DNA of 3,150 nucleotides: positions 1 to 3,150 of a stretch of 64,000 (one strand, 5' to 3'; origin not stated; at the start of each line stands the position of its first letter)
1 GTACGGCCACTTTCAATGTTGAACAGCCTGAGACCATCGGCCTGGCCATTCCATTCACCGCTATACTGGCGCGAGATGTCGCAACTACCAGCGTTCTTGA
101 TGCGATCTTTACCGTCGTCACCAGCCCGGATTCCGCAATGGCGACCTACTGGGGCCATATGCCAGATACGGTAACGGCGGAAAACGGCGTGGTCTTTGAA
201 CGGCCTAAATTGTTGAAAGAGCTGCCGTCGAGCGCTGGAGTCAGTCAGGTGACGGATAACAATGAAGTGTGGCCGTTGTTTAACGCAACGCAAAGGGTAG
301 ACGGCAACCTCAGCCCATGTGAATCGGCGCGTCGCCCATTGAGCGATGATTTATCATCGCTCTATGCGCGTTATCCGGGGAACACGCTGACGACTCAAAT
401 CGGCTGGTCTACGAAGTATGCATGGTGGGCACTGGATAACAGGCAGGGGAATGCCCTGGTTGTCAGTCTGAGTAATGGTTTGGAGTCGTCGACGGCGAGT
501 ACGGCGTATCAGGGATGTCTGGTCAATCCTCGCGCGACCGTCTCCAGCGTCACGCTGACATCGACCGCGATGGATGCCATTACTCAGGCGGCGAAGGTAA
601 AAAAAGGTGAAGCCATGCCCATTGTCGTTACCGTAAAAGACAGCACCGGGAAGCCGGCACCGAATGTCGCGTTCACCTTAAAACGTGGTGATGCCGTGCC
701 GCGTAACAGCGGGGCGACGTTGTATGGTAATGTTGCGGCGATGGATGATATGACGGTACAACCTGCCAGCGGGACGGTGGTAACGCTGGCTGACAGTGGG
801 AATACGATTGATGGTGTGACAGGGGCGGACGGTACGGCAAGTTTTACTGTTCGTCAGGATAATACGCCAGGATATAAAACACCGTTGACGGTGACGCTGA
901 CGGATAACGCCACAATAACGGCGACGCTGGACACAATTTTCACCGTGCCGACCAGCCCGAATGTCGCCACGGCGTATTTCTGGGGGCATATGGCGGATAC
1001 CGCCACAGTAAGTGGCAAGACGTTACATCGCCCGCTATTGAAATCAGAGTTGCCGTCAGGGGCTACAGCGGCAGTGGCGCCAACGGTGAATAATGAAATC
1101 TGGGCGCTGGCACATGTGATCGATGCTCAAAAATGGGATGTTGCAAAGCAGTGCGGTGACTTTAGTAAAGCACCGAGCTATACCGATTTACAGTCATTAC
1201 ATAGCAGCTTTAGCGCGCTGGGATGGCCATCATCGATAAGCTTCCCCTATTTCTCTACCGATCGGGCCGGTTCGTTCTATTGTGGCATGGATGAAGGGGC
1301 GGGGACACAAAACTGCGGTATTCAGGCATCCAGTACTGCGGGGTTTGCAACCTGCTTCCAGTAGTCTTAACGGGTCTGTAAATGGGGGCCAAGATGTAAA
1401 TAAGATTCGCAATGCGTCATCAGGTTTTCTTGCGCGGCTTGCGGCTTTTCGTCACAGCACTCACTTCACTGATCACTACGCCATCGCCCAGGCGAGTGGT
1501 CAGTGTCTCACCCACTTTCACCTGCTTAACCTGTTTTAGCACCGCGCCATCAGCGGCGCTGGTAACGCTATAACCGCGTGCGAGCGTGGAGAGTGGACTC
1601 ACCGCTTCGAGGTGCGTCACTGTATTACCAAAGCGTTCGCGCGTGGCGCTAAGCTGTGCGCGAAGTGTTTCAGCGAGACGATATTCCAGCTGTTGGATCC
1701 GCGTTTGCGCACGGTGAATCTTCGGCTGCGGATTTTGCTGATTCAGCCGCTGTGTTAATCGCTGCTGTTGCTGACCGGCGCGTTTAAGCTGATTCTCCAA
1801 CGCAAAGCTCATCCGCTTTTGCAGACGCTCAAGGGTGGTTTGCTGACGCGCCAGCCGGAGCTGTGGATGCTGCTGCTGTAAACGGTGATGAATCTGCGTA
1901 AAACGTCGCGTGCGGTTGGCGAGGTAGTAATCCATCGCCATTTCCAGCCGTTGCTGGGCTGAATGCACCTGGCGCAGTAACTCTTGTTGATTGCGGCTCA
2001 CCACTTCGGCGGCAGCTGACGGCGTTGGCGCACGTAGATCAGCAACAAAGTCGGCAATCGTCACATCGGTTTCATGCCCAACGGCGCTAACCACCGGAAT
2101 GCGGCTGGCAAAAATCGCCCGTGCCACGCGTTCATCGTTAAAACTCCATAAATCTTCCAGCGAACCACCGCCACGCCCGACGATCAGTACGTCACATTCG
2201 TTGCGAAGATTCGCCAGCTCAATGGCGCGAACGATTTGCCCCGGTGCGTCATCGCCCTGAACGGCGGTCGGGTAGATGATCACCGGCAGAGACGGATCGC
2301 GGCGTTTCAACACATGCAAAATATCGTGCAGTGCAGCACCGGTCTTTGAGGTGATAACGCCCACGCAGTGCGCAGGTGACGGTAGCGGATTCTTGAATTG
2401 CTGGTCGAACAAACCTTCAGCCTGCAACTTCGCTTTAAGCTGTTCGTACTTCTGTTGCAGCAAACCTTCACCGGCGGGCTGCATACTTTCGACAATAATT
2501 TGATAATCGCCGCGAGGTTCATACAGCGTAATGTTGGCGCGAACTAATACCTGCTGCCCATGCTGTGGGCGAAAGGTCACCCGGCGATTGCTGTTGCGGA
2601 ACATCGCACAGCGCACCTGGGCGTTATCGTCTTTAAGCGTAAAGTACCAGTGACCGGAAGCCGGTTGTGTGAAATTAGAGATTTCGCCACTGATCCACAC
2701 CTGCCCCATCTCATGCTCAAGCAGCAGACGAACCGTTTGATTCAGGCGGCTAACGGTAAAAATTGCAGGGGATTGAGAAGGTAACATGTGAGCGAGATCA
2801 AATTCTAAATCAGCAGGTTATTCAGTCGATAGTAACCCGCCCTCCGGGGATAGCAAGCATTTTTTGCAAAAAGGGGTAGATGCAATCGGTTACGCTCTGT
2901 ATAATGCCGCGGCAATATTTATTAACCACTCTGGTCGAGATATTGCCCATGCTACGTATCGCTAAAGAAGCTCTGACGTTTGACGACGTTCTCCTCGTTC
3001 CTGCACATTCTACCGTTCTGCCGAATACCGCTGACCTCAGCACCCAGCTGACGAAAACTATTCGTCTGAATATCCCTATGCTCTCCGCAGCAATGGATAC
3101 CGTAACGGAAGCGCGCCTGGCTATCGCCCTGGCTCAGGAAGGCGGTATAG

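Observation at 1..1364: Partial intimin/invasin-like adhesin beside xseA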

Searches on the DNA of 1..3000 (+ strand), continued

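Call 34: search_dna_similar(query=L001:9372-9672:+, collection=ecoli_genomes, mode=near, max_rows=25)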
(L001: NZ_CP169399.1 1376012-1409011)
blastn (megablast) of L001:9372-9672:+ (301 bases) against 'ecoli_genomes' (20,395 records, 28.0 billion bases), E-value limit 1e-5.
Records with a match: 174; places in all: 174; records where one place covers at least 80% of the query: 174.
Genomes with a match: 174 of 5426; with a place that covers at least 80% of the query: 174. Places per genome that has any: lowest 1, median 1, highest 1. On chromosomes: 174 places; on plasmids: 0.
Best place of each record, by identity: >=99% 1; 95-99% 1; 90-95% 7; 80-90% 165.
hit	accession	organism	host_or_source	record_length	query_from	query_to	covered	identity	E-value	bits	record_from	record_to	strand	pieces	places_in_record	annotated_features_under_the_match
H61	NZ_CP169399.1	Escherichia coli strain MFDS1022581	Animal source foods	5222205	1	301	100%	100.0%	2e-155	556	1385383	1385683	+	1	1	adhesion domain-containing protein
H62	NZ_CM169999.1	Escherichia coli strain N96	Tibetan Pig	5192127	1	301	100%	96.7%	5e-136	492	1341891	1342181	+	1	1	adhesion domain-containing protein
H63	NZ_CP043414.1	Escherichia coli strain EC42405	bovine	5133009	1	301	100%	94.7%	5e-126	459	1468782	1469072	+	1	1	adhesion domain-containing protein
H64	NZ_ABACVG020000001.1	Escherichia coli strain 2020CK-00188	Homo sapiens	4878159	1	301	100%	94.7%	5e-126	459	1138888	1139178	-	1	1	adhesion domain-containing protein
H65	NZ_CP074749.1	Escherichia coli strain R32_14_1F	goat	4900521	1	301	100%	94.7%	5e-126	459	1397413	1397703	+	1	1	adhesion domain-containing protein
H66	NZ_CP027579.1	Escherichia coli strain 2013C-4282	Homo sapiens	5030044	1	301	100%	94.0%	1e-122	448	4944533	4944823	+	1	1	adhesion domain-containing protein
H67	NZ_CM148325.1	Escherichia coli strain 24A16CRGN010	Homo sapiens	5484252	1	301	100%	94.0%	1e-122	448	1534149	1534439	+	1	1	adhesion domain-containing protein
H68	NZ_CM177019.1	Escherichia coli strain RMDEC465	Homo sapiens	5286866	1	301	100%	94.0%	1e-122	448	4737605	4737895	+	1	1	adhesion domain-containing protein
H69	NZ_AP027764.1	Escherichia coli strain 2017-02-2CC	Homo sapiens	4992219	1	301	100%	93.0%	1e-117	431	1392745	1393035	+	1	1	adhesion domain-containing protein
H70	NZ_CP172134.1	Escherichia coli strain GF131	chicken meat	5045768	1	301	100%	88.0%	1e-92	348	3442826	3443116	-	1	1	adhesion domain-containing protein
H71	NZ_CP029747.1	Escherichia coli strain 2016C-3878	Homo sapiens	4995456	1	301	100%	87.7%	5e-91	342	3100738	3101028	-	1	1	adhesion domain-containing protein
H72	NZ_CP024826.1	Escherichia coli strain CREC-544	Homo sapiens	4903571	1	301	100%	87.7%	5e-91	342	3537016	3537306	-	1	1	adhesion domain-containing protein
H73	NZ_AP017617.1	Escherichia coli strain MRY15-117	Bos taurus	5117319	1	301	100%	87.7%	5e-91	342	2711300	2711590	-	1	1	adhesion domain-containing protein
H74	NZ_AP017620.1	Escherichia coli strain MRY15-131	Bos taurus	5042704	1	301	100%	87.7%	5e-91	342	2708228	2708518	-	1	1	adhesion domain-containing protein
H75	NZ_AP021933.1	Escherichia coli strain WP2-W18-ESBL-08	-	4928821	1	301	100%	87.7%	5e-91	342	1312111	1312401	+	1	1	adhesion domain-containing protein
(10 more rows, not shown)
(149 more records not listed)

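Call 69: search_dna_similar(query=L001:4935-8157:+, collection=ecoli_genomes, mode=near, max_rows=12, rows=spread)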
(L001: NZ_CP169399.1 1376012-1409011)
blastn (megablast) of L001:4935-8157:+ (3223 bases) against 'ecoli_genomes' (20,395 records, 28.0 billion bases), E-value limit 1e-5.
Records with a match: 1749; places in all: 1751; records where one place covers at least 80% of the query: 1270.
Genomes with a match: 1749 of 5426; with a place that covers at least 80% of the query: 1270. Places per genome that has any: lowest 1, median 1, highest 2. On chromosomes: 1751 places; on plasmids: 0.
Best place of each record, by identity: >=99% 2; 95-99% 20; 90-95% 739; 80-90% 625; 60-80% 363.
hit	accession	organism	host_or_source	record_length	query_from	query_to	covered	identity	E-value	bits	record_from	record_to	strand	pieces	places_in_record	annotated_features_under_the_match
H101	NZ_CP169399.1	Escherichia coli strain MFDS1022581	Animal source foods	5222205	1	3223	100%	100.0%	0e+0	5952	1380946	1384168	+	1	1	sinH: intimin-like inverse autotransporter SinH | SinI family autotransporter-associated protein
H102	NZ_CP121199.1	Escherichia coli strain E50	bovine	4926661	1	3223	100%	94.0%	0e+0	4878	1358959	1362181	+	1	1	sinH: intimin-like inverse autotransporter SinH | SinI family autotransporter-associated protein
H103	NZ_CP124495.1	Escherichia coli strain AVS0662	environmental: river near WWTP effluent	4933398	1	3223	100%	91.7%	0e+0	4468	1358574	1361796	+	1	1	sinH: intimin-like inverse autotransporter SinH | SinI family autotransporter-associated protein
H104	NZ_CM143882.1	Escherichia coli strain E13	Homo sapiens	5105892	1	3223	100%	91.7%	0e+0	4468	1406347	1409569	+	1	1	sinH: intimin-like inverse autotransporter SinH | SinI family autotransporter-associated protein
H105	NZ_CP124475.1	Escherichia coli strain AVS0969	wastewater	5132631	1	3223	100%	91.7%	0e+0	4462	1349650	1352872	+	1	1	sinH: intimin-like inverse autotransporter SinH | SinI family autotransporter-associated protein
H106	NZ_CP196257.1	Escherichia coli strain AH19E045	Homo sapiens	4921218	1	3223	100%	80.7%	0e+0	2489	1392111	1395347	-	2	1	intimin-like inverse autotransporter protein SinH | SinI family autotransporter-associated protein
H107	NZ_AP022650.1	Escherichia coli strain 09-02E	Homo sapiens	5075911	1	3223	100%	80.0%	0e+0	2333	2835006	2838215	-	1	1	sinH: intimin-like inverse autotransporter SinH | SinI family autotransporter-associated protein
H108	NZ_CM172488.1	Escherichia coli strain E5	donkey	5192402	1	3223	100%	78.3%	0e+0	2034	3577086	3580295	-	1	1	sinH: intimin-like inverse autotransporter SinH | SinI family autotransporter-associated protein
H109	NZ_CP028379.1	Escherichia coli O145 str. RM9872 strain RM9872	Bos taurus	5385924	1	2321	72%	78.9%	0e+0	1555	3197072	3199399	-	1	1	sinH: intimin-like inverse autotransporter SinH | SinI family autotransporter-associated protein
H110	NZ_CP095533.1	Escherichia coli strain GN02461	Homo sapiens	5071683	1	2033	63%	83.7%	0e+0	1912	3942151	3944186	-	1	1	sinH: intimin-like inverse autotransporter SinH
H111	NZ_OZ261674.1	Escherichia coli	restricted access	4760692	1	2033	63%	83.6%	0e+0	1901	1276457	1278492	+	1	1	sinH: intimin-like inverse autotransporter SinH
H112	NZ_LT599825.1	Escherichia coli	-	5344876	1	1234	38%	85.9%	0e+0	1315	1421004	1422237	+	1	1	inverse autotransporter beta domain-containing protein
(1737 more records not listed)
